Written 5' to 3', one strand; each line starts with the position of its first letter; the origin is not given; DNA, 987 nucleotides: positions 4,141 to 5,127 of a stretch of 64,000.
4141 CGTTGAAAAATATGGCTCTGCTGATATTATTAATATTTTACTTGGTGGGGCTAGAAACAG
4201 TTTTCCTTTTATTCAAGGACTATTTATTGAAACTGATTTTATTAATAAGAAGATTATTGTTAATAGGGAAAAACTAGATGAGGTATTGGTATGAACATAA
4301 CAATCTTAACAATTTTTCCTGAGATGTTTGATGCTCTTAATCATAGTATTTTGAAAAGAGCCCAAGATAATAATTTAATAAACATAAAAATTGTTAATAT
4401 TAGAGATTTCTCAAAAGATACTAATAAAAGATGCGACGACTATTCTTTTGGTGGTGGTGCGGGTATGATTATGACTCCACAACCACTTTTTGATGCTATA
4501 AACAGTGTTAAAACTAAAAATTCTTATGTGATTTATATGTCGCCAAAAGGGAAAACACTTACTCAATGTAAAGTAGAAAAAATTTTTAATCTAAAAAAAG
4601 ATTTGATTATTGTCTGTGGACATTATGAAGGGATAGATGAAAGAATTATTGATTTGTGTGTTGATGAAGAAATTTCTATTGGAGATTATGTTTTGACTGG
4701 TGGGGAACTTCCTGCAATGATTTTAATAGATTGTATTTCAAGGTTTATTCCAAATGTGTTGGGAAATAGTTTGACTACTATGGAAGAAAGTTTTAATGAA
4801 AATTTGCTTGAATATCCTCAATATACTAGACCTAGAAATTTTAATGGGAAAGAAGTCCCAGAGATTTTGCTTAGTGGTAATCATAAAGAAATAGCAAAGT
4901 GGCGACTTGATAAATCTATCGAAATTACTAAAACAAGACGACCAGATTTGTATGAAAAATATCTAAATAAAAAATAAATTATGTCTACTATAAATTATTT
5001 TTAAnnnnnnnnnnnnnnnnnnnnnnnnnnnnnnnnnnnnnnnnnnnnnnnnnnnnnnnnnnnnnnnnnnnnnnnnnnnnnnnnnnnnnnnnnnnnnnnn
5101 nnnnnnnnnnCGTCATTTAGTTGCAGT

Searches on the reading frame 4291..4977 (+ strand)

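Call 14: search_protein_families(library=ncbifam, proteins=[window:4291-4977:+])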
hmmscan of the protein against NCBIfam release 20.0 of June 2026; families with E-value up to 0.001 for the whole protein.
window:4291-4977:+ (228 aa): 2 families
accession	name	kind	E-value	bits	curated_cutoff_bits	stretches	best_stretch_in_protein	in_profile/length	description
TIGR00088.1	trmD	equivalog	1e-94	316.2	195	1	1-227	1-227/233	tRNA (guanosine(37)-N1)-methyltransferase TrmD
NF000648.1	PRK00026.1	equivalog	6.1e-94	313.3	220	1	1-221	1-221/221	tRNA (guanosine(37)-N1)-methyltransferase TrmD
